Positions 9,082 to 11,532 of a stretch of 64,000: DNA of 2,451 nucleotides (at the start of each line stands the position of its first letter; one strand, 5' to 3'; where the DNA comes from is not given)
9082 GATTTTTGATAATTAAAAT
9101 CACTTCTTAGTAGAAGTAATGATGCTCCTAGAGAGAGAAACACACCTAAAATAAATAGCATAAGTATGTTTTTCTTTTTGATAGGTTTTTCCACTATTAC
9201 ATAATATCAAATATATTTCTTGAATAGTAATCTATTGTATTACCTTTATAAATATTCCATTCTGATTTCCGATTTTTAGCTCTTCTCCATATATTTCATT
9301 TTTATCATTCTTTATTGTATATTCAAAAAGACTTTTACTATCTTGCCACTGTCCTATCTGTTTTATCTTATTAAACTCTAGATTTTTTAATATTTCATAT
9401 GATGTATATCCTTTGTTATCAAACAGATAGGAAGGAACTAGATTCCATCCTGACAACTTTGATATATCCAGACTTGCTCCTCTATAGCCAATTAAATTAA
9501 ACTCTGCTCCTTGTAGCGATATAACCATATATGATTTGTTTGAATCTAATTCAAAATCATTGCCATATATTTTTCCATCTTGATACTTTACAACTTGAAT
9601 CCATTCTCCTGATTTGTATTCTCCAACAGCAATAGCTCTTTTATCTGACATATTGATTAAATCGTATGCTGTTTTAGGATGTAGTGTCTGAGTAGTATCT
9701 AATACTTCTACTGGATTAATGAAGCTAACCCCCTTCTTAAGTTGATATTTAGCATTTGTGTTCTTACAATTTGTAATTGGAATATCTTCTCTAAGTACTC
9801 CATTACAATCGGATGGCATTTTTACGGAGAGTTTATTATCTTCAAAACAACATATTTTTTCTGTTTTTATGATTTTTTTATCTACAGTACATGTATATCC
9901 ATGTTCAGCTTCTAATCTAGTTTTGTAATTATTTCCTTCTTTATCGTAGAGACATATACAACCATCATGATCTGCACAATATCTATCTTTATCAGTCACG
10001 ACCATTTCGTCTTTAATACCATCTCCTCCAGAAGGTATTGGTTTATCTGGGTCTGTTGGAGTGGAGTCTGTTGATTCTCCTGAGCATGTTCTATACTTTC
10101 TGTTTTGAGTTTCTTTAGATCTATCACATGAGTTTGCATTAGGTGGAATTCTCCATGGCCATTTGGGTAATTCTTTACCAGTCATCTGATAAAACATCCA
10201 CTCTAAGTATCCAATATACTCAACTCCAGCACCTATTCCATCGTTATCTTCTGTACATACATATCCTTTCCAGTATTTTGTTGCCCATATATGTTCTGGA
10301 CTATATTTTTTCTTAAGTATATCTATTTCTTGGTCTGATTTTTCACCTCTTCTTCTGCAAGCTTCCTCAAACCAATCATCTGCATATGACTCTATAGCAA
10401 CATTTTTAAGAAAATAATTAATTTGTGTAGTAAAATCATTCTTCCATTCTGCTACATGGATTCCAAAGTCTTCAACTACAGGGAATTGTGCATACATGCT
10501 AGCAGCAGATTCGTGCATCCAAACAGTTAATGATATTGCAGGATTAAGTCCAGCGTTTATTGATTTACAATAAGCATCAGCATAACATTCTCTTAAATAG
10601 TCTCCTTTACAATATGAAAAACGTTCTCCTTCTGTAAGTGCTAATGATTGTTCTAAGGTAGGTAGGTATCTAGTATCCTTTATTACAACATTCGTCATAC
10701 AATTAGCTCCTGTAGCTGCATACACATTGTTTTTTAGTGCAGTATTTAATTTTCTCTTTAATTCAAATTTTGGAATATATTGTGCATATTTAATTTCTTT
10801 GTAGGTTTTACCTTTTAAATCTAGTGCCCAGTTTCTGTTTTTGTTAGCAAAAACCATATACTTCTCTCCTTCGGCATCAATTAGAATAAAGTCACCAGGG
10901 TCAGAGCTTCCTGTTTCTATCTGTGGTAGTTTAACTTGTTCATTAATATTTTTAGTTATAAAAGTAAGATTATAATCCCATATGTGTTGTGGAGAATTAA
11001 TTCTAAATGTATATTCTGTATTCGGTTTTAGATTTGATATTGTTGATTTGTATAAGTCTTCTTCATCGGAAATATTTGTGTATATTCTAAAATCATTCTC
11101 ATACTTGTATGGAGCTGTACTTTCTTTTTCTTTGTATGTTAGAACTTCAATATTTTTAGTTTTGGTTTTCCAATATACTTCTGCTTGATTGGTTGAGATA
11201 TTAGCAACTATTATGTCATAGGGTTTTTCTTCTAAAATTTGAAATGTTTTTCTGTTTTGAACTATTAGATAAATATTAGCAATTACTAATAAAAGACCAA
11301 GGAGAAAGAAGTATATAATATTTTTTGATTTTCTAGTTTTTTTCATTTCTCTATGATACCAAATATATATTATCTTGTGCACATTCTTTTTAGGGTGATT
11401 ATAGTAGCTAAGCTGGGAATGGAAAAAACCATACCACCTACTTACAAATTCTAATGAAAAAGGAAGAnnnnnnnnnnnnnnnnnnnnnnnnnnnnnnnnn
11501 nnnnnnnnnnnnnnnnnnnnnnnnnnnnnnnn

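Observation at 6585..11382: Tandem pair of giant secreted lysozyme-like proteins sharing a near-identical 716-bp 3' cassette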

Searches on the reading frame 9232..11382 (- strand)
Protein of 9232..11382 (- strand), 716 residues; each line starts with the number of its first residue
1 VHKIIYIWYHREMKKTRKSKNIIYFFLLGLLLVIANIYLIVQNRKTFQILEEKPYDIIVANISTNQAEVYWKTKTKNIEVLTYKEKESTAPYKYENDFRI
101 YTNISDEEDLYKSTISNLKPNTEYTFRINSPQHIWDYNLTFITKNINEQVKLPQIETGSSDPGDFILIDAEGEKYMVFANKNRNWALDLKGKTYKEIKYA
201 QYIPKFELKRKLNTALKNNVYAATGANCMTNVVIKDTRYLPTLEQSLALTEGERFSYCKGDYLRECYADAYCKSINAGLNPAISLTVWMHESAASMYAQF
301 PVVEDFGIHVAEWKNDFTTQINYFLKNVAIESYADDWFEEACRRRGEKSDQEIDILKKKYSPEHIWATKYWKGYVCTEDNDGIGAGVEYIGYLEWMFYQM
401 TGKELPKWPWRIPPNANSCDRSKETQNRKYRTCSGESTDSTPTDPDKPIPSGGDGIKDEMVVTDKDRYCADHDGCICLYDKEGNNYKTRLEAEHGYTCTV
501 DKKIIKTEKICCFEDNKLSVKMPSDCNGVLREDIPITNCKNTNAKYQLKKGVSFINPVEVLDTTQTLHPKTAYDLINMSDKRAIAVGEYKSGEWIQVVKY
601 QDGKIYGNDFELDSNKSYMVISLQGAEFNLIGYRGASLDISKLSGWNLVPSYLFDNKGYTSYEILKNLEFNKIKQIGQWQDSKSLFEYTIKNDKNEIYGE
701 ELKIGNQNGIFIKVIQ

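Call 6: search_protein_families(library=pfam, proteins=[window:9232-11382:-], max_evalue=1)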
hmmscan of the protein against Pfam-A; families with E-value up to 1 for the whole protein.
window:9232-11382:- (716 aa): 4 families
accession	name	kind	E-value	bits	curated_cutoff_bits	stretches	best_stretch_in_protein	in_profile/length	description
PF16656.11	Pur_ac_phosph_N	-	1.6e-06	29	30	1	59-141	8-91/93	Purple acid Phosphatase, N-terminal domain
PF00041.27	fn3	-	0.00027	21.5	25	1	53-129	2-67/84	Fibronectin type III domain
PF22986.3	Fn3_ELFN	-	0.044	14.1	27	1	113-143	51-81/85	ELFN1/ELFN2, fibronectin type-III domain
PF25374.1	Cadherin_FAT4_N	-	0.13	13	35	0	42-70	2-30/85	FAT4-like, N-terminal cadherin-like domain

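Call 9: find_homologous_proteins(query=window:9232-11382:-, max_evalue=0.001)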
Query window:9232-11382:- (716 aa): 6 proteins with E <= 0.001 among 5611 candidates.
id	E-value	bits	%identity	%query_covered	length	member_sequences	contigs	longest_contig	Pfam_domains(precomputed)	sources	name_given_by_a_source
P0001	0.0e+0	1636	100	98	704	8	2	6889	PF16656.12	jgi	-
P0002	0.0e+0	1283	68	98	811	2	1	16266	PF16656.12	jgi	-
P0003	0.0e+0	1117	62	98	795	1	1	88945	PF16656.12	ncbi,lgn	-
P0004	2.8e-226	771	97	37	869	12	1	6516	PF16656.12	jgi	jgi:hypothetical protein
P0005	2.4e-120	421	35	98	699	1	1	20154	PF16656.12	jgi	jgi:hypothetical protein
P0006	7.3e-113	396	33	95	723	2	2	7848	PF16656.12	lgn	-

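Call 10: search_solved_structures(query=window:9232-11382:-, max_evalue=10, show_alignments=2)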
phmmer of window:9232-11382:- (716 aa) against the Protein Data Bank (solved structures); distinct sequences matched with E-value up to 10: 9.
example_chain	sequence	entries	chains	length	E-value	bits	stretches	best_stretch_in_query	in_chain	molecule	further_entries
4p99_A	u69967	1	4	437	0.0045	18.2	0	158-192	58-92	MpAFP_RII tetra-tandemer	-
6hiv_DM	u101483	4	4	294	0.15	13.1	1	115-206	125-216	ms60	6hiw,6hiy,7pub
3b83_A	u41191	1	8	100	0.24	12.5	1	52-145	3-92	TEN-D3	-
1ns5_A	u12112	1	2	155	1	10.4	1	150-208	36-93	Hypothetical protein ybeA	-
5twj_C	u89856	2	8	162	1.1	10.3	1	150-208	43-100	Ribosomal RNA large subunit methyltransferase H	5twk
9rca_A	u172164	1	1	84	1.6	9.8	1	499-531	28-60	Dihydrolipoyllysine-residue succinyltransferase component of 2-oxoglutarate dehydrogenase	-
6pog_A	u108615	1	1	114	2.1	9.4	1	54-130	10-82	Roundabout homolog 3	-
6pol_A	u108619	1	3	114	2.3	9.2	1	54-130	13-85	Roundabout homolog 3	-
8sbh_A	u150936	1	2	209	3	8.9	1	185-245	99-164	Transcriptional regulator YeiE, LysR family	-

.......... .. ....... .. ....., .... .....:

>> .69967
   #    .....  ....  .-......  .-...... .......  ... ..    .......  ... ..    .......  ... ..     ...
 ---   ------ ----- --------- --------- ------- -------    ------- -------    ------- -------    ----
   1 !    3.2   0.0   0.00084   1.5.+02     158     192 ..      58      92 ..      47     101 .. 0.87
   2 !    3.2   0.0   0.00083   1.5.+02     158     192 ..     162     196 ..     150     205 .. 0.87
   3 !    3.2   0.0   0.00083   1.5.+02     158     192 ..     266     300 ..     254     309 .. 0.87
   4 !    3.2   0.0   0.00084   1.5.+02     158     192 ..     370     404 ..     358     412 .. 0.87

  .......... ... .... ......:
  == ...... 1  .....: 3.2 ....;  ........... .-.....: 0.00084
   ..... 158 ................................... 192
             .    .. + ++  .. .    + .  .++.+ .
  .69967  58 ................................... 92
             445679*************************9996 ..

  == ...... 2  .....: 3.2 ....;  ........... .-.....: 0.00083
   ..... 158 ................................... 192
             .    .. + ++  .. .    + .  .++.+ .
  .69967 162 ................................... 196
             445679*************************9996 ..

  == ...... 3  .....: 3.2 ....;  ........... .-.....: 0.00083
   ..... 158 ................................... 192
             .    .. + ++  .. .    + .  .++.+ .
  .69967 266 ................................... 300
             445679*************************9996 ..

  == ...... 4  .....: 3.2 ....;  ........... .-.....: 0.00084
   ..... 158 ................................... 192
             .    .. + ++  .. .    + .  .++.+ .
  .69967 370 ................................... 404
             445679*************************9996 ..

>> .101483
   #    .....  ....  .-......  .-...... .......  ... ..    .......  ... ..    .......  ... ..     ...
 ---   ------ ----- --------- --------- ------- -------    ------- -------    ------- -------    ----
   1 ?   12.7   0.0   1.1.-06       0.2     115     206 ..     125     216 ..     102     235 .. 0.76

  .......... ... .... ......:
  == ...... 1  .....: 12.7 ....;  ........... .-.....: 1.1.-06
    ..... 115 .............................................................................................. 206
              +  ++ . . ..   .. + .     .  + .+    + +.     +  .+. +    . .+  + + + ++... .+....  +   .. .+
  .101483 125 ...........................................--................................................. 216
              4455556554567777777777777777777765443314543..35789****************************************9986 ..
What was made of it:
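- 10777..10935 (-): B small beta-rich segment after FN3 (aa 138-190). The A equivalent is 8619-8780. Fold not determined. calls 10 (weak repeated match to an Ig-like adhesin repeat), 13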

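Call 12: find_encoding_contigs(protein=P0003, flank=10000, max_places=4)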
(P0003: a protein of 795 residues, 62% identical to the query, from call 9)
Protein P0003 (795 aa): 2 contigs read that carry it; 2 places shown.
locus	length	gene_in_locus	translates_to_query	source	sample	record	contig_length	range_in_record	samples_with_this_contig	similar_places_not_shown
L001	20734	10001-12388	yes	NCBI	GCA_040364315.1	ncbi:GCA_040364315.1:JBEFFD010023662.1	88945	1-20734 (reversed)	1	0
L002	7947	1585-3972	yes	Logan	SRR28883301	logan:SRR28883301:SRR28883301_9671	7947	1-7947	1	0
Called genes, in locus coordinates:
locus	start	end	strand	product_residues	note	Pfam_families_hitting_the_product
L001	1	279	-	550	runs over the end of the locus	PF01676:Metalloenzyme, PF06415:iPGM_N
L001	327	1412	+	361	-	PF03462:PCRF, PF00472:RF-1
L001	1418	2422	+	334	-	PF02463:SMC_N (faint), PF00005:ABC_tran, PF13304:AAA_21 (faint)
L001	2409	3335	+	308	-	PF18075:FtsX_ECD, PF02687:FtsX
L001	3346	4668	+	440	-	PF01551:Peptidase_M23 (faint)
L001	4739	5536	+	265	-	PF13624:SurA_N_3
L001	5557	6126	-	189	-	PF02482:Ribosomal_S30AE, PF16321:Ribosom_S30AE_C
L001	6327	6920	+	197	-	-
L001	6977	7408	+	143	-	-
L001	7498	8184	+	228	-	PF01872:RibD_C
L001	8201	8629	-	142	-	-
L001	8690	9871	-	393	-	-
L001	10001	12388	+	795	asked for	PF16656:Pur_ac_phosph_N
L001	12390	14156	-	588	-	PF09587:PGA_cap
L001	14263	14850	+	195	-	-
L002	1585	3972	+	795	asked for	PF16656:Pur_ac_phosph_N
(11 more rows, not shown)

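Call 14: find_encoding_contigs(protein=P0001, flank=10000, max_places=6)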
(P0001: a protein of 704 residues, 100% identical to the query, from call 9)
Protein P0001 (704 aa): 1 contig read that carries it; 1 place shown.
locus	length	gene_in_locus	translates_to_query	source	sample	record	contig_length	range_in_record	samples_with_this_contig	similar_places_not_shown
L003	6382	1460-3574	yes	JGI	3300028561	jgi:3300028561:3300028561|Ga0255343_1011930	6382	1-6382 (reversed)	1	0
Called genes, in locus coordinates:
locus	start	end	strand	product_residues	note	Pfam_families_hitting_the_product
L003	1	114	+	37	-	?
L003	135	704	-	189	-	PF02482:Ribosomal_S30AE, PF16321:Ribosom_S30AE_C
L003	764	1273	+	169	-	-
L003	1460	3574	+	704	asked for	PF16656:Pur_ac_phosph_N (weak)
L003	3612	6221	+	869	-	PF16656:Pur_ac_phosph_N (faint)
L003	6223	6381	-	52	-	?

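Call 15: find_encoding_contigs(protein=P0004, flank=10000, max_places=6)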
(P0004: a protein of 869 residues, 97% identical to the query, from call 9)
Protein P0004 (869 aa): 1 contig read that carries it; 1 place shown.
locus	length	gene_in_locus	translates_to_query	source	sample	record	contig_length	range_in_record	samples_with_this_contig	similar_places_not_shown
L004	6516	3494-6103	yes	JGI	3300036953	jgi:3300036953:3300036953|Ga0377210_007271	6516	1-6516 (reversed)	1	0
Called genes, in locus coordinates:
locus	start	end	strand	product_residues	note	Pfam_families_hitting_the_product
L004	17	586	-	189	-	PF02482:Ribosomal_S30AE, PF16321:Ribosom_S30AE_C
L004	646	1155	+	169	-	-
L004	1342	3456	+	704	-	PF16656:Pur_ac_phosph_N (weak)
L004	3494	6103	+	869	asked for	PF16656:Pur_ac_phosph_N (faint)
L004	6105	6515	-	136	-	?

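Call 16: find_encoding_contigs(protein=P0002, flank=10000, max_places=4)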
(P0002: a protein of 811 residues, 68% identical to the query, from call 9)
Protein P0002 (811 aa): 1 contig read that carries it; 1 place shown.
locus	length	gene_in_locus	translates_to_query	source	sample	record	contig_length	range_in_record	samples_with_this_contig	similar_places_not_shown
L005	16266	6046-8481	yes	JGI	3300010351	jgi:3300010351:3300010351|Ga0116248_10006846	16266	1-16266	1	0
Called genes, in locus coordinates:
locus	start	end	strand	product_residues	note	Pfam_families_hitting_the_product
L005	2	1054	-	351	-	?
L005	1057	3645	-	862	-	PF04851:ResIII, PF00176:SNF2-rel_dom (weak), PF00270:DEAD, PF18766:SWI2_SNF2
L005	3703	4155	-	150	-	-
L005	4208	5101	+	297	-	PF01939:NucS_C (faint)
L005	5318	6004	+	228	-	PF01872:RibD_C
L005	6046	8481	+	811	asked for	PF16656:Pur_ac_phosph_N (weak)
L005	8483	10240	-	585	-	PF09587:PGA_cap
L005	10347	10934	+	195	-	-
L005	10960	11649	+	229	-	PF05050:Methyltransf_21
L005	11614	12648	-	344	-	PF01933:CofD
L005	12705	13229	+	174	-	PF02559:CarD_TRCF_RID (weak)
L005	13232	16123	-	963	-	PF00133:tRNA-synt_1, PF09334:tRNA-synt_1g (faint), PF08264:Anticodon_1, PF19302:DUF5915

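Call 20: find_related_loci(query=A1, collection=genome_contigs, flank=6000)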
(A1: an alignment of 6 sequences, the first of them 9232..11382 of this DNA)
Query A1 (716 aa) in genome_contigs; peptide patterns used: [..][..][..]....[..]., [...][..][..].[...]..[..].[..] (x = any residue, [..] = any of these).
39 stretches matched a pattern; 7 encode a relative of the query (tblastn E <= 1e-3); 7 distinct loci.
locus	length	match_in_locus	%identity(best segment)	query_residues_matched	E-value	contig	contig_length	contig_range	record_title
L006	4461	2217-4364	99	1-716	0e+0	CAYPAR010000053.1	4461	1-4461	MAG TPA_asm: uncultured Candidatus Saccharibacteria bacterium isolate binchicken_co246_362 genome assembly, contig: NODE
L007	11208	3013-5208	36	8-714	3e-149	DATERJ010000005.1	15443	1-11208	MAG TPA_asm: Candidatus Dojkabacteria bacterium isolate SMAG_U9070 k141_38333, whole genome shotgun sequence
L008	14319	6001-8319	31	15-714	3e-105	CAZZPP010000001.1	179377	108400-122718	MAG TPA_asm: uncultured Candidatus Saccharibacteria bacterium isolate binchicken_co22_222 genome assembly, contig: NODE_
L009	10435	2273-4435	31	13-715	1e-104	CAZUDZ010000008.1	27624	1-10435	MAG TPA_asm: uncultured Candidatus Saccharibacteria bacterium isolate binchicken_co39_491 genome assembly, contig: NODE_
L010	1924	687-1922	37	13-442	8e-92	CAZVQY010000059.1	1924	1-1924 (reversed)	MAG TPA_asm: uncultured Candidatus Saccharibacteria bacterium isolate SRP192927_co5_224 genome assembly, contig: NODE_16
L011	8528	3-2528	38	46-716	8e-80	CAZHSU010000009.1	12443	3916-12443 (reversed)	MAG TPA_asm: uncultured Candidatus Saccharibacteria bacterium isolate SRP294416_co1_380 genome assembly, contig: NODE_11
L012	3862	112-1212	45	431-714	2e-70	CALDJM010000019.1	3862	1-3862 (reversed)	MAG TPA_asm: uncultured bacterium isolate SRR1562000_bin.129_CONCOCT_v1.1_MAG genome assembly, contig: ERZ724042.12846,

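Call 62: search_protein_representatives(alignment_id=A1)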
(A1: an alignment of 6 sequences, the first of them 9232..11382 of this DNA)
Query: 6 sequences, 706 profile positions. Proteins with E-value up to 0.001 (for the whole library): 831; up to 1e-10: 240; up to 1e-30: 48. The best 150 are listed.
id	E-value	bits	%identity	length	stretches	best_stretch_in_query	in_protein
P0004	0.0e+00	1099.6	-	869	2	2-502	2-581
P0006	0.0e+00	1089.0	-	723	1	1-705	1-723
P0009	8.9e-236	800.9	-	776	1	2-705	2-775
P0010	7.5e-214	728.4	-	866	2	3-497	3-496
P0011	3.7e-212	722.8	-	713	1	1-704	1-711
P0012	1.0e-204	698.2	-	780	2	2-497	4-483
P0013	5.8e-203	692.4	-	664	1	24-705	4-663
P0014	1.3e-193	661.5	-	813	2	1-532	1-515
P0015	8.4e-191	652.2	-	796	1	1-705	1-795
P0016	1.5e-187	641.4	-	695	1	9-705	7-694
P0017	2.5e-178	611.0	-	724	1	1-705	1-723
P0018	4.2e-172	590.4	-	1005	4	446-705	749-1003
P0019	2.0e-160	551.8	-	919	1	1-706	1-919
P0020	5.0e-160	550.5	-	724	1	5-704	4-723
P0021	2.2e-152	525.2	-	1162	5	1-497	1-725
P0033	8.5e-88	311.7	-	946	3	439-705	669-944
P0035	1.2e-81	291.4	-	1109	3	443-705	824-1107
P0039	1.6e-68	248.0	-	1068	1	211-441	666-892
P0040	2.9e-64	233.9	-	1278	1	214-432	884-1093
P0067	7.6e-20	87.1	-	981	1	236-399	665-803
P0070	9.0e-18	80.3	-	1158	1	195-321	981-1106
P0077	4.1e-17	78.1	-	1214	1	209-430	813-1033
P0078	8.1e-17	77.1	-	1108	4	524-704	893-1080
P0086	7.6e-16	73.9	-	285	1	215-314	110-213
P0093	1.4e-15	73.0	-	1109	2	529-705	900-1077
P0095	2.6e-15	72.2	-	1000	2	537-704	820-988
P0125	4.4e-14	68.1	-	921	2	532-705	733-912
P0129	6.8e-14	67.5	-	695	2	530-704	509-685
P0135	9.2e-14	67.0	-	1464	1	227-314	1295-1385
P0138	1.2e-13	66.7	-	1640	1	233-315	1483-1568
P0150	2.9e-13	65.4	-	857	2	532-704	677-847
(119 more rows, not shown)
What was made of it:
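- Tried and rejected: The exhaustive HMM search corrected this to 831 clusters (call 62).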
